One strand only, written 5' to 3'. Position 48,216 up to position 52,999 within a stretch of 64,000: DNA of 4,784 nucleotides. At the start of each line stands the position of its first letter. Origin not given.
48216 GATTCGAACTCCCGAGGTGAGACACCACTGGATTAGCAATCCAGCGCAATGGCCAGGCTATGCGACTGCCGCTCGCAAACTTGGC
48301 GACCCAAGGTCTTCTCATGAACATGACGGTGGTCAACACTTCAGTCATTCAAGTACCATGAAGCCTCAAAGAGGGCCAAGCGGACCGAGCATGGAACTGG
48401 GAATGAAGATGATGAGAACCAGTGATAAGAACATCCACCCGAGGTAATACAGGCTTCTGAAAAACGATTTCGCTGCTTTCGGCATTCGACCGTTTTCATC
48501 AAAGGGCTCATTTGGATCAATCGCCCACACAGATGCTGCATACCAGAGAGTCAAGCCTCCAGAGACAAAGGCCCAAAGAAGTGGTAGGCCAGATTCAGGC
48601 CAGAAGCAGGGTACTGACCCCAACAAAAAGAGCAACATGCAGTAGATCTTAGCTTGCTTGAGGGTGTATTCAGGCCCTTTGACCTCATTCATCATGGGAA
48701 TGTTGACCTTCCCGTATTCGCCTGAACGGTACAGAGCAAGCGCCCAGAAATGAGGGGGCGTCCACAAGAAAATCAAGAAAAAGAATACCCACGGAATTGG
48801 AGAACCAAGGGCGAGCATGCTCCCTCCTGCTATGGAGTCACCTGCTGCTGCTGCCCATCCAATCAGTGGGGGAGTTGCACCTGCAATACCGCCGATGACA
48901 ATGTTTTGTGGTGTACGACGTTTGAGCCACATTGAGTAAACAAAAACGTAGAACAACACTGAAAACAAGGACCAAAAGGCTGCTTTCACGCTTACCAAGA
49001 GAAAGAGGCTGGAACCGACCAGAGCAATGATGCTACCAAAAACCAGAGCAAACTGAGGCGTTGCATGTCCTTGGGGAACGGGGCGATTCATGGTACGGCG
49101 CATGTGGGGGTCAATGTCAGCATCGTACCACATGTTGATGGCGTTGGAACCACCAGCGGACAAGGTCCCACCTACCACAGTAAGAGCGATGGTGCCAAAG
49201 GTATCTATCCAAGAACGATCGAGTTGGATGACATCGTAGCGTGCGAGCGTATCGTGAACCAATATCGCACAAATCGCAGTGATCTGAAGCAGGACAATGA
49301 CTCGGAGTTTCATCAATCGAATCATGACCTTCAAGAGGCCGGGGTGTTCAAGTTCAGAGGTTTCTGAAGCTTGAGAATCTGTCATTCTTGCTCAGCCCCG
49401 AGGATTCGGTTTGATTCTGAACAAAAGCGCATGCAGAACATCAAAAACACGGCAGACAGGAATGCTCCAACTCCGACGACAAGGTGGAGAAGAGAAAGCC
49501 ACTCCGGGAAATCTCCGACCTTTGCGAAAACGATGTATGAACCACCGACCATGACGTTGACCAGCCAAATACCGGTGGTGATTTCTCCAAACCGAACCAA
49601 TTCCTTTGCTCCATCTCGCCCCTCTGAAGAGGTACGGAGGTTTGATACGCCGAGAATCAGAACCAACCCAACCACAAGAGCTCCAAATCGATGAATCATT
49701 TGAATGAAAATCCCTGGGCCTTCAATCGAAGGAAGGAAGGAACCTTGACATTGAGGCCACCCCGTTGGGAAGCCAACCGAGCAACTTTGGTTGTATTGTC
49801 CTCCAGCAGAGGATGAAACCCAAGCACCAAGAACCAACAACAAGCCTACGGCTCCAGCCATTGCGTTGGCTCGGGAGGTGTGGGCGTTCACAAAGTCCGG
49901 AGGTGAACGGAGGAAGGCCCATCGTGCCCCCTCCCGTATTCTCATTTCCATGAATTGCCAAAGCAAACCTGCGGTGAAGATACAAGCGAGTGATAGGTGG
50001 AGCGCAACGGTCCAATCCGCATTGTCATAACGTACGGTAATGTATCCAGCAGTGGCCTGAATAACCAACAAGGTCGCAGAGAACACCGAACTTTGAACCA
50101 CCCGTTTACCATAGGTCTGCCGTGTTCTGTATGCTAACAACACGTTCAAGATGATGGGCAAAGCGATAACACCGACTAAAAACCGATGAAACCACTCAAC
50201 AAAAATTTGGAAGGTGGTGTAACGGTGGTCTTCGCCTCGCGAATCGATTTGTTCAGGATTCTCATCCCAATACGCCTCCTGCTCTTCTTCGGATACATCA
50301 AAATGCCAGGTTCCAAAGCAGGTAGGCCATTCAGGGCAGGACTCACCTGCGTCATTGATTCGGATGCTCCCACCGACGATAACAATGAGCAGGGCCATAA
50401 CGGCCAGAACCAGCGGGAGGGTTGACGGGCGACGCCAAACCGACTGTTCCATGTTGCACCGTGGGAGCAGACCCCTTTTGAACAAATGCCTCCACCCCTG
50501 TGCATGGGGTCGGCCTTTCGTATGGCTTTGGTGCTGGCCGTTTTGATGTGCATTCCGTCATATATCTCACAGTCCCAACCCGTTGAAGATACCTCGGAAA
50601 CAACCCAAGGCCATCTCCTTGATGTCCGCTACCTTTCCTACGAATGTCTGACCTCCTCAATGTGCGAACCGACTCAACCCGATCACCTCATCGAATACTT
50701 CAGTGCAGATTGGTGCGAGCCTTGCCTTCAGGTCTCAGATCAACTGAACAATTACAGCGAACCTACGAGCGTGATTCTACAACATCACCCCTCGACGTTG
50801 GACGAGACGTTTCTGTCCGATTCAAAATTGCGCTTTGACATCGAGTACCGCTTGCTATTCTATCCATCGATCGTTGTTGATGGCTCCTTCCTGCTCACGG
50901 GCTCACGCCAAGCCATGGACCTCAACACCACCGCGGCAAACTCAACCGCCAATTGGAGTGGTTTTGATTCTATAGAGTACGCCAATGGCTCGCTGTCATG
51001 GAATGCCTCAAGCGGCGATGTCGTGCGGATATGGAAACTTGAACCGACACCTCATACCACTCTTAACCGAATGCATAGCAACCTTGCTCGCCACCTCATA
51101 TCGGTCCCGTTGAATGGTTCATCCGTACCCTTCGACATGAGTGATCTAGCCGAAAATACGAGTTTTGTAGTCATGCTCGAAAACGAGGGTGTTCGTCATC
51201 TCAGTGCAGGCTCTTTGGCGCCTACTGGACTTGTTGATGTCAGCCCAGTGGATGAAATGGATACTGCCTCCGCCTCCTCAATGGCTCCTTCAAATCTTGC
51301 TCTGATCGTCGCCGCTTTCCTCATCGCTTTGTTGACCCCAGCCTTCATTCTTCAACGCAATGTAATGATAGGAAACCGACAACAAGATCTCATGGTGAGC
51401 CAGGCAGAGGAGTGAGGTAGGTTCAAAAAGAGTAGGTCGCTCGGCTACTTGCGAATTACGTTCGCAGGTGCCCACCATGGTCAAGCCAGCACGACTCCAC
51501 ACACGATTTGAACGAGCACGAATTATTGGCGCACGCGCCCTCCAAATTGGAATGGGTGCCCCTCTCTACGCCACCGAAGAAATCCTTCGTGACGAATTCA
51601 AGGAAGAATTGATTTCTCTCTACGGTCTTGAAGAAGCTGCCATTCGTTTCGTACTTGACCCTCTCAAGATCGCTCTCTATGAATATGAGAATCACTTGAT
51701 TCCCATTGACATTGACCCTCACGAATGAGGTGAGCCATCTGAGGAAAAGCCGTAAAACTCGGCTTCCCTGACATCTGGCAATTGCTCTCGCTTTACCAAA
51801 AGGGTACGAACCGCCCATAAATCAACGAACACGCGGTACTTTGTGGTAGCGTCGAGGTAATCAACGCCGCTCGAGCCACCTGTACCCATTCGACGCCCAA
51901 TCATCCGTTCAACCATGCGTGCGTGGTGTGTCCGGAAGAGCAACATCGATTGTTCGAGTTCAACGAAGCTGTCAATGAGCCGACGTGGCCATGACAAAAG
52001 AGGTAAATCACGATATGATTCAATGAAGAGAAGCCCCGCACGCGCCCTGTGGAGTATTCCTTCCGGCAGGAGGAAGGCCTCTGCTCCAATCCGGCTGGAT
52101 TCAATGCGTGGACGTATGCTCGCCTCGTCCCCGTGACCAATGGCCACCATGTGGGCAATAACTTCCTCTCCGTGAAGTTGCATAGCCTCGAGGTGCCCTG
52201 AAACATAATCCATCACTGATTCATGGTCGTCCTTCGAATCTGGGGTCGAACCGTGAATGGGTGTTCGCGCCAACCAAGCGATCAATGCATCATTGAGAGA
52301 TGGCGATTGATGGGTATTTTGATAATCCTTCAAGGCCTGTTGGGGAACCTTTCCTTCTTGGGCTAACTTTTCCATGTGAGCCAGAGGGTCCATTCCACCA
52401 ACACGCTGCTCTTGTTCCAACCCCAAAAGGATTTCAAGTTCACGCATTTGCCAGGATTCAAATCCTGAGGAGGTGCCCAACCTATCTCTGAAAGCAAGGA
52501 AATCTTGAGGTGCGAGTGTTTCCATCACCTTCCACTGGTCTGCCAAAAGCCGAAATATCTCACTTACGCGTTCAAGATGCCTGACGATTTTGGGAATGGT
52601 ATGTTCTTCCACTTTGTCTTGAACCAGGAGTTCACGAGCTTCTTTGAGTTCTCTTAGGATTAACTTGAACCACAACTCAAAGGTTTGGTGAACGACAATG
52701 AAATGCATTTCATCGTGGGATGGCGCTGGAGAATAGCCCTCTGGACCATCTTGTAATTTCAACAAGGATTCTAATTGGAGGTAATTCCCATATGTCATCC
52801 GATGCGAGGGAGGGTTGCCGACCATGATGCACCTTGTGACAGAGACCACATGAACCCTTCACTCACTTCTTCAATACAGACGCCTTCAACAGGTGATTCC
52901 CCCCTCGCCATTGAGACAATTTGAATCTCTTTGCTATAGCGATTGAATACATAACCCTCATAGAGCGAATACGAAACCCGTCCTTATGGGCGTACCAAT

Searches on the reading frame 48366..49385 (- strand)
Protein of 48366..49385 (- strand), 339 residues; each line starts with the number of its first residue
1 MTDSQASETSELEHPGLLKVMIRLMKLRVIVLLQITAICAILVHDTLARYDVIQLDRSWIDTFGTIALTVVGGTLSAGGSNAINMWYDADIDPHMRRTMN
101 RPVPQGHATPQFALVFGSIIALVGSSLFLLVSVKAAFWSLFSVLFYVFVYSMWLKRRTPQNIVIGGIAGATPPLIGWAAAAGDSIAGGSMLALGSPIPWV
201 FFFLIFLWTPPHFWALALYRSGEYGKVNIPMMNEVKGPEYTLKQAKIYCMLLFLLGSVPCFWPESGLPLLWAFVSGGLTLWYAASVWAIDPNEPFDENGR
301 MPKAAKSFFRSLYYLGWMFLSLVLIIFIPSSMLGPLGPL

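Call 10: search_protein_families(library=pfam, proteins=[window:48366-49385:-], max_evalue=0.001)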
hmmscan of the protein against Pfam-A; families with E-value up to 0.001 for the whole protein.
window:48366-49385:- (339 aa): 1 family
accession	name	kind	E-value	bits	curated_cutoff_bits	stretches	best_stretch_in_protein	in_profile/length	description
PF01040.23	UbiA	-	1e-53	182.6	34.2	1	63-301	19-244/250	UbiA prenyltransferase family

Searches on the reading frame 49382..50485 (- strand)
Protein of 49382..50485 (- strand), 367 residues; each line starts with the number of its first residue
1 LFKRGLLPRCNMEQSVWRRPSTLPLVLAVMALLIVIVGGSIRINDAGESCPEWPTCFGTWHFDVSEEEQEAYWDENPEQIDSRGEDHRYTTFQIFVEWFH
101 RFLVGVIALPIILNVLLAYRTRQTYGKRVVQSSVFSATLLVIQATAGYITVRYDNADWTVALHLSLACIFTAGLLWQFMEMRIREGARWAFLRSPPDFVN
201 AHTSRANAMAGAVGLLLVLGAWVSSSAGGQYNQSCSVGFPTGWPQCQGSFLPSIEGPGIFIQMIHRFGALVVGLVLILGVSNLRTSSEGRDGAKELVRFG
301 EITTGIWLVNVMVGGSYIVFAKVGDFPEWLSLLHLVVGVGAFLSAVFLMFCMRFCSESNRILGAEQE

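Call 10: search_protein_families(library=pfam, proteins=[window:49382-50485:-], max_evalue=0.001)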
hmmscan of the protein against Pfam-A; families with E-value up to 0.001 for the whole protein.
window:49382-50485:- (367 aa): 1 family
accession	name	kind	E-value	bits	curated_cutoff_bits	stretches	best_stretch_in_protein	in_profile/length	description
PF02628.20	COX15-CtaA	-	6.3e-37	127.7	29.9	1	25-344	5-320/322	Cytochrome oxidase assembly protein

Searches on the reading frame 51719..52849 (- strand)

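Call 10: search_protein_families(library=pfam, proteins=[window:51719-52849:-], max_evalue=0.001)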
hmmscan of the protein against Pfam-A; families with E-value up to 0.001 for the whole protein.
window:51719-52849:- (376 aa): 1 family
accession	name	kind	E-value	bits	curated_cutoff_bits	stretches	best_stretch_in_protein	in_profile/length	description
PF03301.18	Trp_dioxygenase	-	6.7e-66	223.4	34.9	1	18-351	15-346/346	Tryptophan 2,3-dioxygenase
